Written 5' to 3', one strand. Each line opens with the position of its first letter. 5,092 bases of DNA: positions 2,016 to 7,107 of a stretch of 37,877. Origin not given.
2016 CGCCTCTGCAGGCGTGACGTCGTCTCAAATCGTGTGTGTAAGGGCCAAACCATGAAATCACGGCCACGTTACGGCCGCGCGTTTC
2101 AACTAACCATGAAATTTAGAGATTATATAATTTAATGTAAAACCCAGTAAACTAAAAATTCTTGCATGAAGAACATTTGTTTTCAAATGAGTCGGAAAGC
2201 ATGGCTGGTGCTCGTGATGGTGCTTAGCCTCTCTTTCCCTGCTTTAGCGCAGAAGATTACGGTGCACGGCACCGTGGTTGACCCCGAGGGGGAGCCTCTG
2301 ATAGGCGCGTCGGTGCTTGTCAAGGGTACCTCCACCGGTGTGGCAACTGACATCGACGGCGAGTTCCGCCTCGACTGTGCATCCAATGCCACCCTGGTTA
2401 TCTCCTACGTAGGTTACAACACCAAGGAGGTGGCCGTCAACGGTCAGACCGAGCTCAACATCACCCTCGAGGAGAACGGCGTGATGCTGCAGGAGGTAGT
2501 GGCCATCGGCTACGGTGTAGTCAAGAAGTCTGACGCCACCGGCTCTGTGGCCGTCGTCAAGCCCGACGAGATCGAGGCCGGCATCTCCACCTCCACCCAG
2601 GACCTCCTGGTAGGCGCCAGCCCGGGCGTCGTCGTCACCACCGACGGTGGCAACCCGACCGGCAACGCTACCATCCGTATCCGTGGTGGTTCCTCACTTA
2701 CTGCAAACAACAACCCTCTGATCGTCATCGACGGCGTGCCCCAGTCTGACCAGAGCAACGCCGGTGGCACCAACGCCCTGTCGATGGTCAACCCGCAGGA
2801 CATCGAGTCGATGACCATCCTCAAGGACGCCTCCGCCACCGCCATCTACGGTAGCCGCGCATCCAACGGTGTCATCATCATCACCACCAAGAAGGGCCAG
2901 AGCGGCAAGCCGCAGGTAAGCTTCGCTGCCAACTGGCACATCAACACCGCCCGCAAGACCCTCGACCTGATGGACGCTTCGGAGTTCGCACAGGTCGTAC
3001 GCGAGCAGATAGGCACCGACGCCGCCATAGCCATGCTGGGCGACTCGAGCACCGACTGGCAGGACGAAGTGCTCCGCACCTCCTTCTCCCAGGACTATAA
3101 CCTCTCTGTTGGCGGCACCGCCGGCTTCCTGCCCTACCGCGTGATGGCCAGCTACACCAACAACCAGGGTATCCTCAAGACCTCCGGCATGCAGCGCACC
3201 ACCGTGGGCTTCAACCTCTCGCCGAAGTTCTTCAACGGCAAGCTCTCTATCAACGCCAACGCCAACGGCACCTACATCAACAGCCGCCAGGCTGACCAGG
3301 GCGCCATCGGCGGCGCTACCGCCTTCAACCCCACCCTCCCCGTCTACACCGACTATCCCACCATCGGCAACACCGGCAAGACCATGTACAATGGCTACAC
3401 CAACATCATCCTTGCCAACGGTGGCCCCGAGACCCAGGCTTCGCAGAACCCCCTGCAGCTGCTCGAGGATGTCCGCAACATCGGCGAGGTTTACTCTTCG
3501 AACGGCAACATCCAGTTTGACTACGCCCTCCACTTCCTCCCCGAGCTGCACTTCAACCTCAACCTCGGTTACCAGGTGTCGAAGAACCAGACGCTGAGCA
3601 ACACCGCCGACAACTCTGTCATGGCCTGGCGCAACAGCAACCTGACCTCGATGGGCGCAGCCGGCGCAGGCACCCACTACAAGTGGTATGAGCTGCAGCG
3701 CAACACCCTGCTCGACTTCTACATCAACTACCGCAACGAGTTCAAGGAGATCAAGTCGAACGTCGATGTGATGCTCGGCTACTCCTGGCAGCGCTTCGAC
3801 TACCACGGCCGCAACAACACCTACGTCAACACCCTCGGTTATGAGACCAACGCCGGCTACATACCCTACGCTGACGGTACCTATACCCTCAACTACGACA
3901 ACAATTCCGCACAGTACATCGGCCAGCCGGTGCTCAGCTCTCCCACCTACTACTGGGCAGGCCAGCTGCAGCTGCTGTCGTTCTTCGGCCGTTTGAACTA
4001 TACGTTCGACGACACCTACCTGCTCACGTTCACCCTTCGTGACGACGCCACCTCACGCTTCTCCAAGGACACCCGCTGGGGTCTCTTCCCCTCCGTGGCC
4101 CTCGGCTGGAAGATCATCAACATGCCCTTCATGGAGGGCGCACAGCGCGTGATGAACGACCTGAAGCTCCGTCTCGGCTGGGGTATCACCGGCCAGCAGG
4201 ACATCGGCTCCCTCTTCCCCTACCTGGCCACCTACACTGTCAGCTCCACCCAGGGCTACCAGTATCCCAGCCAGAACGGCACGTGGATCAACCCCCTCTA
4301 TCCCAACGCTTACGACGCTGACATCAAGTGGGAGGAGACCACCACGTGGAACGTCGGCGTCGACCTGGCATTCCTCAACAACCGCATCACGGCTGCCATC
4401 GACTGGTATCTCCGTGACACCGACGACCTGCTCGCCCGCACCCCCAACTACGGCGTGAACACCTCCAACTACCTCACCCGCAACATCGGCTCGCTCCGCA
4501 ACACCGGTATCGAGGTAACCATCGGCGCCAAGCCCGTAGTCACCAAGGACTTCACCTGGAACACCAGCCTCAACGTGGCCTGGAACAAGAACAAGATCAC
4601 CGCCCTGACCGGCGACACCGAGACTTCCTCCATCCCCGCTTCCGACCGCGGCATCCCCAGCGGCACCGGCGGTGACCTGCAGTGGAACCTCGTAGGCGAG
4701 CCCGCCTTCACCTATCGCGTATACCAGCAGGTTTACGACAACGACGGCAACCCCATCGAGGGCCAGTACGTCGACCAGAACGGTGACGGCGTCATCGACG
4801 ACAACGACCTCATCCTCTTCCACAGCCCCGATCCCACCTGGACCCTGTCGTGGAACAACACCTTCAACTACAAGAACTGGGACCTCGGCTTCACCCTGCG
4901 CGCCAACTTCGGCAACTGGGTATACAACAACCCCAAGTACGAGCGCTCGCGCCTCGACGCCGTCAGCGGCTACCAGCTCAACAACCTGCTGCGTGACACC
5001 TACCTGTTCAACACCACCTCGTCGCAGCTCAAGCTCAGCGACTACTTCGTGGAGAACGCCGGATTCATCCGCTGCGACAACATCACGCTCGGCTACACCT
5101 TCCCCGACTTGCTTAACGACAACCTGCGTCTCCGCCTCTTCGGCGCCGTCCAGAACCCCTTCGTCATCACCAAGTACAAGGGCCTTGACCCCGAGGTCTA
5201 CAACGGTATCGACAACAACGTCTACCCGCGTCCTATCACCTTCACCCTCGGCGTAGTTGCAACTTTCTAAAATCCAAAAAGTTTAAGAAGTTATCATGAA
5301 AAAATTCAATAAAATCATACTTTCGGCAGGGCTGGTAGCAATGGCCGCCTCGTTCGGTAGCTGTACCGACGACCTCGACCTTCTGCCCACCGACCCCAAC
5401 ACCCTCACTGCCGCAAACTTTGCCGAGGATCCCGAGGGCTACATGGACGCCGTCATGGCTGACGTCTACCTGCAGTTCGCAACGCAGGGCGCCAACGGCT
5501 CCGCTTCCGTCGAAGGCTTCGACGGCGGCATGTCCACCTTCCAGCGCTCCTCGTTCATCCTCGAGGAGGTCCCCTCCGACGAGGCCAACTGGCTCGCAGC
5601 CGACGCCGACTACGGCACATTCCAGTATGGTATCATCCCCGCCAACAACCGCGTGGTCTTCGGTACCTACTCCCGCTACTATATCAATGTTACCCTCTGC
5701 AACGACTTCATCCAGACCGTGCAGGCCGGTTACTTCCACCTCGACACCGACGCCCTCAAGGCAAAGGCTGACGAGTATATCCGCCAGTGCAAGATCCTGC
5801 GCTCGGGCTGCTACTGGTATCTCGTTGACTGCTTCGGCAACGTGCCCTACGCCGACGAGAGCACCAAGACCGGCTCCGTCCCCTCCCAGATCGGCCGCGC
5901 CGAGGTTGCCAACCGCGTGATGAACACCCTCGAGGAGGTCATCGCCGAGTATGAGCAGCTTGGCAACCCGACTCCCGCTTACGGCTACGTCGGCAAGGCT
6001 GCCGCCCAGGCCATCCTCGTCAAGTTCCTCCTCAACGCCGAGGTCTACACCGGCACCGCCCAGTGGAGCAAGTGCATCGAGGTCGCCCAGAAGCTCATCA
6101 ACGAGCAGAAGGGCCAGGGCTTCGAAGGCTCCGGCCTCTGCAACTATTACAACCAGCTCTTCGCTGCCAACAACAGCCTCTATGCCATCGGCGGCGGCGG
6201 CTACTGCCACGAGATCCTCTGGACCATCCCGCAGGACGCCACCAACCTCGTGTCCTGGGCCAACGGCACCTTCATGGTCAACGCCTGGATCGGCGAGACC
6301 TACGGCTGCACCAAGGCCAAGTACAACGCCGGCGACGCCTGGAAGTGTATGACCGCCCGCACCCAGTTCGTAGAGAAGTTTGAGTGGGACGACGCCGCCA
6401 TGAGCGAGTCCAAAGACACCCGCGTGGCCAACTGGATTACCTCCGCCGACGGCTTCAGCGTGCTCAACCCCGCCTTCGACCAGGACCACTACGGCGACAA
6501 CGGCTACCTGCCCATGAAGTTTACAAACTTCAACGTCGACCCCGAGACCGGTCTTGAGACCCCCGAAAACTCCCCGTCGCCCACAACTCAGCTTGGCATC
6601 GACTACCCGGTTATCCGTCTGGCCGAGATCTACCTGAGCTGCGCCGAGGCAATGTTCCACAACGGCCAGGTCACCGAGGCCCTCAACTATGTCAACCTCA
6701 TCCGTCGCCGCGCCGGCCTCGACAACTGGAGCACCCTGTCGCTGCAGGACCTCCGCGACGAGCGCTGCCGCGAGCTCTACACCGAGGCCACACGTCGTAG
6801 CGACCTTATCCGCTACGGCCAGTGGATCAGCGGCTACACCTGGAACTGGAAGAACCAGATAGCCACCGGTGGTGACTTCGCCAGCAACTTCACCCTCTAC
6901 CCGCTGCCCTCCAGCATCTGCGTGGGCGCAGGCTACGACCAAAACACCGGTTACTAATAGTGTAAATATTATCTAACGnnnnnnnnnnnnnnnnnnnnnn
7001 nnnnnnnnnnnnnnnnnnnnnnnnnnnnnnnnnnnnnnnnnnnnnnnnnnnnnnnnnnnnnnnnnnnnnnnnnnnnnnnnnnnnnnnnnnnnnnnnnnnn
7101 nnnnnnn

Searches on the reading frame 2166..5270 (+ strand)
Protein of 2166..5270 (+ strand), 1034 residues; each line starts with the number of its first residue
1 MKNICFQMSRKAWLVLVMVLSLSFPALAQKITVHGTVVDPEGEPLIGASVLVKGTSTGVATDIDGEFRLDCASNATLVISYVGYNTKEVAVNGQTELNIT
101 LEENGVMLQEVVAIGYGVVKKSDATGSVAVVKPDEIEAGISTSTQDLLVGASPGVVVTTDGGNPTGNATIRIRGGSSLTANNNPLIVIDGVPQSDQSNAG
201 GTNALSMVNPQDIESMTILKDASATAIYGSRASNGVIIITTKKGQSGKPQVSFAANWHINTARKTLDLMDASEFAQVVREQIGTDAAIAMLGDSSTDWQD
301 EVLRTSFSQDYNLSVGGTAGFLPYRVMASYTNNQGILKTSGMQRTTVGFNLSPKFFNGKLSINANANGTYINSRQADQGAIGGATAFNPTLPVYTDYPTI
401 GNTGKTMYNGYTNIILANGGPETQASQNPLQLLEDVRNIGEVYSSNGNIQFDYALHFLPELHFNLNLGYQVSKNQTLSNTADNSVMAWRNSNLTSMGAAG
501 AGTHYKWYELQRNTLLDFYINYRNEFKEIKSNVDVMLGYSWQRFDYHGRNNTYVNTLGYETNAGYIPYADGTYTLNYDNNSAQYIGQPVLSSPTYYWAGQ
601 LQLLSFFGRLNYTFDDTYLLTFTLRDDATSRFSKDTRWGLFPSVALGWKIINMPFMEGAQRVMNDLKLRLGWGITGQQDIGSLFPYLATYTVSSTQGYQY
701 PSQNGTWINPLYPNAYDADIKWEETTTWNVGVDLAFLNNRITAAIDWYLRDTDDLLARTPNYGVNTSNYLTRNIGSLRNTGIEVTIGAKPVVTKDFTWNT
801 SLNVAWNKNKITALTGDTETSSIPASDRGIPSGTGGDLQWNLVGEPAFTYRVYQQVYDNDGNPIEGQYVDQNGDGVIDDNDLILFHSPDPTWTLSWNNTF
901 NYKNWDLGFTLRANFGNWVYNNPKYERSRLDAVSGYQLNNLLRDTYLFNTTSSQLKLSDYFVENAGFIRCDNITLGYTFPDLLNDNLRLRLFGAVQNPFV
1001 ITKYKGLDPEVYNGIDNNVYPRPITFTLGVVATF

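Call 33: search_protein_families(library=pfam, proteins=[window:2166-5270:+], max_evalue=0.001)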
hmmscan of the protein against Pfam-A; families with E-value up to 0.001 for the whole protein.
window:2166-5270:+ (1034 aa): 5 families
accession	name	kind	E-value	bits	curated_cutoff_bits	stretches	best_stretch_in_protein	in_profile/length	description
PF07715.20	Plug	-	1.2e-21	77.6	23.9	1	121-236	2-107/107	TonB-dependent Receptor Plug Domain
PF13715.12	CarbopepD_reg_2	-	2.3e-20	72.8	32.2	1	33-112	1-87/88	CarboxypepD_reg-like domain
PF13620.12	CarboxypepD_reg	-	2.5e-12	47.4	32.3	1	32-102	1-82/82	Carboxypeptidase regulatory-like domain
PF00593.30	TonB_dep_Rec_b-barrel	-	5.8e-12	46.6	27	1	443-995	59-433/436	TonB dependent receptor-like, beta-barrel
PF15976.11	CooC_C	-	0.00098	19.6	29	0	28-81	14-66/93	CS1-pili formation C-terminal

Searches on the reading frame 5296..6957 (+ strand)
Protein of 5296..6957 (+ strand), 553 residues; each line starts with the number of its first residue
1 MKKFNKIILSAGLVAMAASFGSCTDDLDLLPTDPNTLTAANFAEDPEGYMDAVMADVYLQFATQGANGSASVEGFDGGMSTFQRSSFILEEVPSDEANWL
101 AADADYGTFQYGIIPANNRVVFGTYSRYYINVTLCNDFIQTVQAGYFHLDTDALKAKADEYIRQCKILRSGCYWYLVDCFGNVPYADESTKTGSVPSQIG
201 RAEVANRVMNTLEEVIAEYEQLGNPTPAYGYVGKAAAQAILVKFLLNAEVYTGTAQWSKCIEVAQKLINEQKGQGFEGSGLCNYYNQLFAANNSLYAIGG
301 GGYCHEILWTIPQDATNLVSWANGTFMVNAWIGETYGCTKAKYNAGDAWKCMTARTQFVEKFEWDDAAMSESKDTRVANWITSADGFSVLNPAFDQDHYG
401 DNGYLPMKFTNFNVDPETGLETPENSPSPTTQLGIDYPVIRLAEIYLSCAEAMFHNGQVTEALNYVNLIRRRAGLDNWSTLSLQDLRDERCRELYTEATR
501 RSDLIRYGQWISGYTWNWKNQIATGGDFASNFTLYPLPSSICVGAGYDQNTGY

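Call 33: search_protein_families(library=pfam, proteins=[window:5296-6957:+], max_evalue=0.001)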
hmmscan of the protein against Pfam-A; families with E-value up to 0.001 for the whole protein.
window:5296-6957:+ (553 aa): 3 families
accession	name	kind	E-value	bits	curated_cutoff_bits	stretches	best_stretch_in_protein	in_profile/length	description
PF07980.17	SusD_RagB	-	1.1e-24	88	23.1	1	306-521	2-248/297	SusD family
PF14322.12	SusD-like_3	-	4.9e-07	30.6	27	1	121-246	74-191/191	Starch-binding associating with outer membrane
PF12771.13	SusD-like_2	-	1.3e-05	24.7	27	1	152-221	81-152/415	Starch-binding associating with outer membrane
